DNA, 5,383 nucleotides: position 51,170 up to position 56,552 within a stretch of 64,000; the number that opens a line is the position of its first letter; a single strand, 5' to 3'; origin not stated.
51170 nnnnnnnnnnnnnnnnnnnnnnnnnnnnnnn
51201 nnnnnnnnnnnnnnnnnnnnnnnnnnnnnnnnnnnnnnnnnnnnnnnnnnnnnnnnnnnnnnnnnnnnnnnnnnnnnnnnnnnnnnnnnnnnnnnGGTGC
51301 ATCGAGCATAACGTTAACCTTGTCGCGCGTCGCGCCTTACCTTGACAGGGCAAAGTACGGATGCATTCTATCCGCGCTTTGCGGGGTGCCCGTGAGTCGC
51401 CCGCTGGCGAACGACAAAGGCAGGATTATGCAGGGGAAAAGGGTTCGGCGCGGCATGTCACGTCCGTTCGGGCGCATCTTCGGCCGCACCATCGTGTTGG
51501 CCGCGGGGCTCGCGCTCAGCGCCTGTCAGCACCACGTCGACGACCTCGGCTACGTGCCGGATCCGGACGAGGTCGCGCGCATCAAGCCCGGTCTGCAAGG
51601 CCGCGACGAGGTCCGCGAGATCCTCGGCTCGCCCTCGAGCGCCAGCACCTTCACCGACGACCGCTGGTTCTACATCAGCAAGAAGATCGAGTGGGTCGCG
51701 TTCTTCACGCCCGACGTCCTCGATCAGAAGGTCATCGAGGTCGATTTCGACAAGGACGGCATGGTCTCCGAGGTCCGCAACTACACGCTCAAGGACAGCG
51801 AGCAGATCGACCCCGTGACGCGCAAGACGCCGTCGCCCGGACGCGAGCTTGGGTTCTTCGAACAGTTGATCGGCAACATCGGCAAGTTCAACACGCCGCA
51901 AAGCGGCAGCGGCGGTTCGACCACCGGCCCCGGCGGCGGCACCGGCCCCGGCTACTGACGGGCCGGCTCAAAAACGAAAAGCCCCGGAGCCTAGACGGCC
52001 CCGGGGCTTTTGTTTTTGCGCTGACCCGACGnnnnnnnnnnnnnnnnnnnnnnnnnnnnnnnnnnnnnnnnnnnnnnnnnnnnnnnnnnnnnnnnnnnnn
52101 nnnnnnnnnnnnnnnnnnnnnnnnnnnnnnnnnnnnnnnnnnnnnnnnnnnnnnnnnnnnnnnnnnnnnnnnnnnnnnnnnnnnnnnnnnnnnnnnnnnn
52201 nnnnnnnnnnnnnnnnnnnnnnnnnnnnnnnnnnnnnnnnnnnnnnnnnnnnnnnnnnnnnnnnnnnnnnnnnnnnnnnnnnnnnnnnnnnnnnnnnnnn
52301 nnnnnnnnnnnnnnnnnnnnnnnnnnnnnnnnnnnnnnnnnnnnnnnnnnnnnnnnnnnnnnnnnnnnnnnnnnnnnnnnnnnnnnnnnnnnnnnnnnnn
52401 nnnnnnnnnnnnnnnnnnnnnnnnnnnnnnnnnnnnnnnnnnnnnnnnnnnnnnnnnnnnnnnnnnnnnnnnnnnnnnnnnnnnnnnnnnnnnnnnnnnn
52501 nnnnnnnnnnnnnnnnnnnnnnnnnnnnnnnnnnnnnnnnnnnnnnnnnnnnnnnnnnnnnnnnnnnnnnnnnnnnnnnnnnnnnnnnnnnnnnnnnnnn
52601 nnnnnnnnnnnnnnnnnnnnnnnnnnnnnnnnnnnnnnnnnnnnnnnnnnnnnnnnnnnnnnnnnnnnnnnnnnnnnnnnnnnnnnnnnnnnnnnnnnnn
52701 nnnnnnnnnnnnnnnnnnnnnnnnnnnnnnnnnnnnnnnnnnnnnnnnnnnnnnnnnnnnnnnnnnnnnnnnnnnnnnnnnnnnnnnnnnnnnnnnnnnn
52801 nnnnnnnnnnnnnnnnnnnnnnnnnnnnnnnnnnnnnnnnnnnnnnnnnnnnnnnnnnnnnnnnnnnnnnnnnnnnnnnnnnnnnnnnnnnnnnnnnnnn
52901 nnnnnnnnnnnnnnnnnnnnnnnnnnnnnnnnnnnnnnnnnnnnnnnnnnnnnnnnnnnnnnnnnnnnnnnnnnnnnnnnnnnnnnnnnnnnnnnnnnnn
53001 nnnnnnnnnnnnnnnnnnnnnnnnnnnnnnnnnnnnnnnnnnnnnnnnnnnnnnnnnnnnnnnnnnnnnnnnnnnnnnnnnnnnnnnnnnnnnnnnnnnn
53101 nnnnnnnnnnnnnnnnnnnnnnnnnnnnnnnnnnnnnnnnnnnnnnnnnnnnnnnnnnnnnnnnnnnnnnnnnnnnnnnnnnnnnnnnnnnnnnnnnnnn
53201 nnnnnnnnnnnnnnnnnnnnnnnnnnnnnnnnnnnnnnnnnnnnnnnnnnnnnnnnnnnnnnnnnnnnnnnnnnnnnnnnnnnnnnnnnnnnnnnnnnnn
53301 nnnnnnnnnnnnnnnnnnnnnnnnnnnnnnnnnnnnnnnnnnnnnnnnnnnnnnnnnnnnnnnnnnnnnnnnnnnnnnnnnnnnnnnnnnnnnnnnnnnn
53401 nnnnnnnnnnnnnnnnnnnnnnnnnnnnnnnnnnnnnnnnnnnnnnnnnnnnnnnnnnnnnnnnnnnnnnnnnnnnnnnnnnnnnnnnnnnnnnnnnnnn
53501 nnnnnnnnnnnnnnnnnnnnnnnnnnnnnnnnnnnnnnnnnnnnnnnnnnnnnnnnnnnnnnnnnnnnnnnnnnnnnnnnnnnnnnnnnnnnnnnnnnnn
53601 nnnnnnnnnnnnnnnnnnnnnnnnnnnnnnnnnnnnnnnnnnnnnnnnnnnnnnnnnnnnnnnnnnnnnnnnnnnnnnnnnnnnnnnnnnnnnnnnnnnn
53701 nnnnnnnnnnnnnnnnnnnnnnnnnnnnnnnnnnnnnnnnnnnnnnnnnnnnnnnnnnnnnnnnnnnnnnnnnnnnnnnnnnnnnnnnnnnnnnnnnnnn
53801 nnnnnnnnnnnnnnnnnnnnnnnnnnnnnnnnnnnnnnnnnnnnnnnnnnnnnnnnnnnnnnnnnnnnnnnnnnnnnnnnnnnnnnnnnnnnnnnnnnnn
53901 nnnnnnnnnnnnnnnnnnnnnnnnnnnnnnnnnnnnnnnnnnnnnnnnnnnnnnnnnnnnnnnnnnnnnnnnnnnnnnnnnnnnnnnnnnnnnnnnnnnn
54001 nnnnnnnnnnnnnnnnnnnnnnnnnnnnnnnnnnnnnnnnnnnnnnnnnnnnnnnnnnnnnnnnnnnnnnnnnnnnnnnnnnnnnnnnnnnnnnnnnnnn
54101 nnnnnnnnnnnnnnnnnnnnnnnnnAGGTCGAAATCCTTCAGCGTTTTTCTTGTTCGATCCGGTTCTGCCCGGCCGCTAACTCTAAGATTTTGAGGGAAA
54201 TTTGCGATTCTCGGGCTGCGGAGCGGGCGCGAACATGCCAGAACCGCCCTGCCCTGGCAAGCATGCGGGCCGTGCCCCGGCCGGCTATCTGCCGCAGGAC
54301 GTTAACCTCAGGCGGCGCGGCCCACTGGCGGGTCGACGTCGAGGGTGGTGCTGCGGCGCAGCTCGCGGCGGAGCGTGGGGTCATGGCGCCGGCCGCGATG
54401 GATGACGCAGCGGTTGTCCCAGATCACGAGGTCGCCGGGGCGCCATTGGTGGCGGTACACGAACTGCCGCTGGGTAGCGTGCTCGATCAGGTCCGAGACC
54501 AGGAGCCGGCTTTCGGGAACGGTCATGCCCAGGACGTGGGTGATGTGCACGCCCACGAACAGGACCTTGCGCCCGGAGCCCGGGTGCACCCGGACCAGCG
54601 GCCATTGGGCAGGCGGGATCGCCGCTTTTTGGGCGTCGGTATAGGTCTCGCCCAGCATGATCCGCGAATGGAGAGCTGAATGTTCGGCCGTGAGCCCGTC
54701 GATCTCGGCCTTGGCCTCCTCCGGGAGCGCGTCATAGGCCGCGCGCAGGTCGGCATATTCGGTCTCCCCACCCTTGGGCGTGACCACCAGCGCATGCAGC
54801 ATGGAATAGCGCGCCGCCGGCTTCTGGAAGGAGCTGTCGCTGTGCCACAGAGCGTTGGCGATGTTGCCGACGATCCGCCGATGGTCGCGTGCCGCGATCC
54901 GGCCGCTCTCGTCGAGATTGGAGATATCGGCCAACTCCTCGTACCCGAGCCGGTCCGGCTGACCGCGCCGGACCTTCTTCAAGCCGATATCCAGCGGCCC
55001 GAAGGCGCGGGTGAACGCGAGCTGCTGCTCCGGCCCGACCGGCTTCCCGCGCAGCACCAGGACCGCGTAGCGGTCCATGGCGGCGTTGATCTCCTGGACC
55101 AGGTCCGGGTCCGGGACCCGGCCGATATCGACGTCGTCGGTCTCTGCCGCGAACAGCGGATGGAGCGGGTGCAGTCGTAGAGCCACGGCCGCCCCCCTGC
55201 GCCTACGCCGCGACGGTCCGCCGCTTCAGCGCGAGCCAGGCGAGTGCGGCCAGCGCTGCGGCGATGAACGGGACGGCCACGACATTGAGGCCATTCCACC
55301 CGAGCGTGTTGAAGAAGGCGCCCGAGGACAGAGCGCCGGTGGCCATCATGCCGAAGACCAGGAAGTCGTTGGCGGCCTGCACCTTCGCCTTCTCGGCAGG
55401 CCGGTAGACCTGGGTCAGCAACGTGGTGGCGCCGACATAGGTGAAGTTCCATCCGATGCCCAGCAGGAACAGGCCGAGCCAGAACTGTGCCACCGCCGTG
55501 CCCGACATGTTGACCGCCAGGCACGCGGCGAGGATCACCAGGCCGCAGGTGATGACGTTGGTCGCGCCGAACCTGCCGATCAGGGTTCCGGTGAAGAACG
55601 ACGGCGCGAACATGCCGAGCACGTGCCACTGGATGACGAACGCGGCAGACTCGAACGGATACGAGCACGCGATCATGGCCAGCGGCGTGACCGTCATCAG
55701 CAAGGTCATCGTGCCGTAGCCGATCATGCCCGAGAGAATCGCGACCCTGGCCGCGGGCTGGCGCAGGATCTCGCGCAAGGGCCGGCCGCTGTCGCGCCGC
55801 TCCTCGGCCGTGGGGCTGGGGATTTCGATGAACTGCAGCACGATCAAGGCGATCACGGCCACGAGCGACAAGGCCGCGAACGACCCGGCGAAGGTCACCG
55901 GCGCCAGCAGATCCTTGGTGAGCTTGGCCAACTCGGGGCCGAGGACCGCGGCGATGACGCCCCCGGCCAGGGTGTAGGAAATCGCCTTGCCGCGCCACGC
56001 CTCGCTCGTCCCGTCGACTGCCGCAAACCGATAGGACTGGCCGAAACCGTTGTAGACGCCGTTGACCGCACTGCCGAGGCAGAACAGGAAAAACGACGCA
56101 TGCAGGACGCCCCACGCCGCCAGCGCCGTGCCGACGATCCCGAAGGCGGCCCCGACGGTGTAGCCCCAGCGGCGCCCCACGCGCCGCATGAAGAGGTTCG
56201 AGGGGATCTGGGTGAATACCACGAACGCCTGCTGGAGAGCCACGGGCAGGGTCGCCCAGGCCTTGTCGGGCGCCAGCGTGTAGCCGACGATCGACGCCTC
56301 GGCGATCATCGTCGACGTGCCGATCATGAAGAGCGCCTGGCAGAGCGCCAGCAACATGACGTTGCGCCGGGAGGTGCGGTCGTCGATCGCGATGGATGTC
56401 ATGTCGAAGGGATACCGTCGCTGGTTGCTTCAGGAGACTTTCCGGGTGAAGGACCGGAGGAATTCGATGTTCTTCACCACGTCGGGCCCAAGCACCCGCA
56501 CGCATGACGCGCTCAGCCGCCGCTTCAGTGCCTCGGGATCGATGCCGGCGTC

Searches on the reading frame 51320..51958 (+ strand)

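Call 9: search_protein_families(library=pfam, proteins=[window:51320-51958:+])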
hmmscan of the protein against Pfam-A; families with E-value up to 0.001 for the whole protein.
window:51320-51958:+ (212 aa): 1 family
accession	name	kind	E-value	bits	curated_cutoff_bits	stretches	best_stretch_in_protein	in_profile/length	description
PF04355.18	BamE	-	3.2e-16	59.3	23.2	1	77-151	1-69/71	Outer membrane protein assembly factor BamE domain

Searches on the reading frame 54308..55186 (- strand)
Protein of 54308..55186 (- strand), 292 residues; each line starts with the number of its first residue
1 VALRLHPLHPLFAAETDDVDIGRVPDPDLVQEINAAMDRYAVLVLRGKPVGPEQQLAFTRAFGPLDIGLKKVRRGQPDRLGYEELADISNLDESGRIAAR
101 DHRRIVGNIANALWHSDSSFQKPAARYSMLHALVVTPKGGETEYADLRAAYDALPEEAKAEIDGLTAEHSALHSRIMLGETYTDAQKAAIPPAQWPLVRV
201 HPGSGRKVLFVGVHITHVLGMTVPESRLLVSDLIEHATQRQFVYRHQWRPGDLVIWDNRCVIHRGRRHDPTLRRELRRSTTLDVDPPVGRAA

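Call 9: search_protein_families(library=pfam, proteins=[window:54308-55186:-])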
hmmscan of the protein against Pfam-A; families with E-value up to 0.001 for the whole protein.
window:54308-55186:- (292 aa): 1 family
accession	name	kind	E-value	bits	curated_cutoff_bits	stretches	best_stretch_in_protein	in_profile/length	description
PF02668.22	TauD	-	6.7e-66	223.3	27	1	6-280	3-267/267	Taurine catabolism dioxygenase TauD, TfdA family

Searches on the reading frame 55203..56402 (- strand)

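Call 9: search_protein_families(library=pfam, proteins=[window:55203-56402:-])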
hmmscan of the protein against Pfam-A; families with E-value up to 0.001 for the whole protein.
window:55203-56402:- (399 aa): 1 family
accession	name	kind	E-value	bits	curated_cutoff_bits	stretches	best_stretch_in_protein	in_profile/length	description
PF07690.21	MFS_1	-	2.1e-25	89.8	33.4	2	18-346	1-336/347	Major Facilitator Superfamily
